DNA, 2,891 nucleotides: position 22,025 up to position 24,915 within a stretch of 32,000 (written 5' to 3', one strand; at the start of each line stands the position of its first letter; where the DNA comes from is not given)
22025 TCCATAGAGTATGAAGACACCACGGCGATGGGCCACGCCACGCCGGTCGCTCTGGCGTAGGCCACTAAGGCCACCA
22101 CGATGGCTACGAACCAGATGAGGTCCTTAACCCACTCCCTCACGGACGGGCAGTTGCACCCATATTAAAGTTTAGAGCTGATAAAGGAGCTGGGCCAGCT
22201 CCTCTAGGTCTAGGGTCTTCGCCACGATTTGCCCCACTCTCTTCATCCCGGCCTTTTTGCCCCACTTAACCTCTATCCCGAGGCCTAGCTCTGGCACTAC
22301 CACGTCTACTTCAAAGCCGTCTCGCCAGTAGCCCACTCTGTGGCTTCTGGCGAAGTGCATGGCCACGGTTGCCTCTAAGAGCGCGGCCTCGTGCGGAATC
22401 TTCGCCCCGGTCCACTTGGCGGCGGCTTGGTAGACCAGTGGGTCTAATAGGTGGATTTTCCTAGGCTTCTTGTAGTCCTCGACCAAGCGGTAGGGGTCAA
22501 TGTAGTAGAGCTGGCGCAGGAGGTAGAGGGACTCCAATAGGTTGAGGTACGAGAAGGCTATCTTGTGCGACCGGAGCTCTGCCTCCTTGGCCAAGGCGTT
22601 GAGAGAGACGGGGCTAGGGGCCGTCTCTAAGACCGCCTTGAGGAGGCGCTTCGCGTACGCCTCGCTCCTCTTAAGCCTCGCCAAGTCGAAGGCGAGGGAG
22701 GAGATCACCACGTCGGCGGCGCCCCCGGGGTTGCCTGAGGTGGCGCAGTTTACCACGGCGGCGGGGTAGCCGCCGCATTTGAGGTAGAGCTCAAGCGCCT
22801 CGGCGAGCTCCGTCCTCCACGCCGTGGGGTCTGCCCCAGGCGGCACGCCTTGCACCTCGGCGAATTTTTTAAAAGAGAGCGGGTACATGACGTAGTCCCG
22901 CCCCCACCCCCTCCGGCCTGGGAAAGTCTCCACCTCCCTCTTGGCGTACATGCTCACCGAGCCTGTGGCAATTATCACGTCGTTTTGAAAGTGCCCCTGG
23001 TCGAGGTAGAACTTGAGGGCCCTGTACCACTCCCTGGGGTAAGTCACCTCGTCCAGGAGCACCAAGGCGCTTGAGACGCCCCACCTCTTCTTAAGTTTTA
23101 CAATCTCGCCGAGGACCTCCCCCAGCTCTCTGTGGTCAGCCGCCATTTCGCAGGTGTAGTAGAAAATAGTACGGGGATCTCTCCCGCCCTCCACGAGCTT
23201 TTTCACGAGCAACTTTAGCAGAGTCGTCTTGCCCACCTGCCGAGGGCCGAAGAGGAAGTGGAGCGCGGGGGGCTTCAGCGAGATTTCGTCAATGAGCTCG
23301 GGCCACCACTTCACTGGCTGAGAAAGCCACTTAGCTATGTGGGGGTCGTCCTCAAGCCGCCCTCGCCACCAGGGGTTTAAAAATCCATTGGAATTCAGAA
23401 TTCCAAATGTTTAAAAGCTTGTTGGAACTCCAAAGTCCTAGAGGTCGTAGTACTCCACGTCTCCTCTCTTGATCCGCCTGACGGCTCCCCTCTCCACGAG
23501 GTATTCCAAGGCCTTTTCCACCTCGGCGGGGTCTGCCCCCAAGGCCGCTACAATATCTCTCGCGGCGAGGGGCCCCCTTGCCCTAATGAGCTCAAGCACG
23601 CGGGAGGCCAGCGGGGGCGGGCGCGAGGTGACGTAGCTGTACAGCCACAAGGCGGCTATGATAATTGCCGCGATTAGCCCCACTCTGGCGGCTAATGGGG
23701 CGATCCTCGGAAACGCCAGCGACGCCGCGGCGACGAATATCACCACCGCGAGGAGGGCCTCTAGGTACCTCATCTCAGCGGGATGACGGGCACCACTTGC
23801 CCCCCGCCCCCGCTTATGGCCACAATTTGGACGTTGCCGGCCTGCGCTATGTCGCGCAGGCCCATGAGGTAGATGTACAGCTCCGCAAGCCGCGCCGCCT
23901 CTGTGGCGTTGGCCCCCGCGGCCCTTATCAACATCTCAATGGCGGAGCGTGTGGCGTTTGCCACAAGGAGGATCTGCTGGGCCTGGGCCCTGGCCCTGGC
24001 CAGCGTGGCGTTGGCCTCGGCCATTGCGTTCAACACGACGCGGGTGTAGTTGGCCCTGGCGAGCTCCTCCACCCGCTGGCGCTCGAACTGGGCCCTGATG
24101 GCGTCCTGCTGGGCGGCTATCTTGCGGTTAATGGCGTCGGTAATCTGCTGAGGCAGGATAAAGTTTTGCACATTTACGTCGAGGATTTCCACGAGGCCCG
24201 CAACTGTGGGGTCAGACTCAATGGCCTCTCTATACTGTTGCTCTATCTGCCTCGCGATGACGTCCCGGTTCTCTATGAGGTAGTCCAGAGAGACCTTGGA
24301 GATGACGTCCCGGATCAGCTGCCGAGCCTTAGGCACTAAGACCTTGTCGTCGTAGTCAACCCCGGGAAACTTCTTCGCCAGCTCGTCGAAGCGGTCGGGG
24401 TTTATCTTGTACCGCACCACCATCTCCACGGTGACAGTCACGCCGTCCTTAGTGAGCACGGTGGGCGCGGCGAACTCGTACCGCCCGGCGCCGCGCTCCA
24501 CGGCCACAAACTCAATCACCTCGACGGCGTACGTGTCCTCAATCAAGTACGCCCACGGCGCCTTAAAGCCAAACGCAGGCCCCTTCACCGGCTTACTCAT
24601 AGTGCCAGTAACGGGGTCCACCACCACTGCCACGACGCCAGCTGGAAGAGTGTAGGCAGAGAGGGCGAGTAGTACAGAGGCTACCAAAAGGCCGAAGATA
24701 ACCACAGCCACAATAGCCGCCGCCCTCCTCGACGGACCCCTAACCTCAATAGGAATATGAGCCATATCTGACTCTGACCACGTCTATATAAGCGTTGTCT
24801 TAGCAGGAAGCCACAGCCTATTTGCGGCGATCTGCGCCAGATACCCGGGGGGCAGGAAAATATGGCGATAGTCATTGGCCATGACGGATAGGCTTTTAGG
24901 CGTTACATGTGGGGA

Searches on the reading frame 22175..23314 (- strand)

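Call 69: search_protein_families(library=pfam, proteins=[window:22175-23314:-], max_evalue=0.001)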
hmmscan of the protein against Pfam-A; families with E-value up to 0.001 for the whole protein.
window:22175-23314:- (380 aa): 4 families
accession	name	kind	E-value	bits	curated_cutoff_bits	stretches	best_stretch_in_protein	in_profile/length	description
PF13173.12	AAA_14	-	3.1e-22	79.4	27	1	20-151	6-128/129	AAA domain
PF13635.12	DUF4143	-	1.5e-12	48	28.1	1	216-352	11-160/160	Domain of unknown function (DUF4143)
PF01637.24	ATPase_2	-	0.00015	22.1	33.2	1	14-57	18-59/225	ATPase domain predominantly from Archaea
PF13401.12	AAA_22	-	0.0004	21.1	27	0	20-73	9-59/130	AAA domain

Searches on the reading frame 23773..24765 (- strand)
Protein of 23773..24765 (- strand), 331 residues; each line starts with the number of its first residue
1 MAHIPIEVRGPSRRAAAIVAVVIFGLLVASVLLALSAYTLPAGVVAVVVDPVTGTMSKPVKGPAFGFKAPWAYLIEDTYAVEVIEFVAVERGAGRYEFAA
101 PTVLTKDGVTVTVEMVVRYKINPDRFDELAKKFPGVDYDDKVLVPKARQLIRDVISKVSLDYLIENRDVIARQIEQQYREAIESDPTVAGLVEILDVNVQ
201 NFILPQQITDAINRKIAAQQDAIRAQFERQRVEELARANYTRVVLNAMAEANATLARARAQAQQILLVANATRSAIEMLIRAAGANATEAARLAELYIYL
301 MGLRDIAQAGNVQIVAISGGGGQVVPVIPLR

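Call 69: search_protein_families(library=pfam, proteins=[window:23773-24765:-], max_evalue=0.001)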
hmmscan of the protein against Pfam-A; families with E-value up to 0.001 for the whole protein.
window:23773-24765:- (331 aa): 1 family
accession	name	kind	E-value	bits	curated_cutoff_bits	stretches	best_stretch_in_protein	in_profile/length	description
PF01145.31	Band_7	-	1.1e-23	84.6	23.6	1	40-231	3-173/176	SPFH domain / Band 7 family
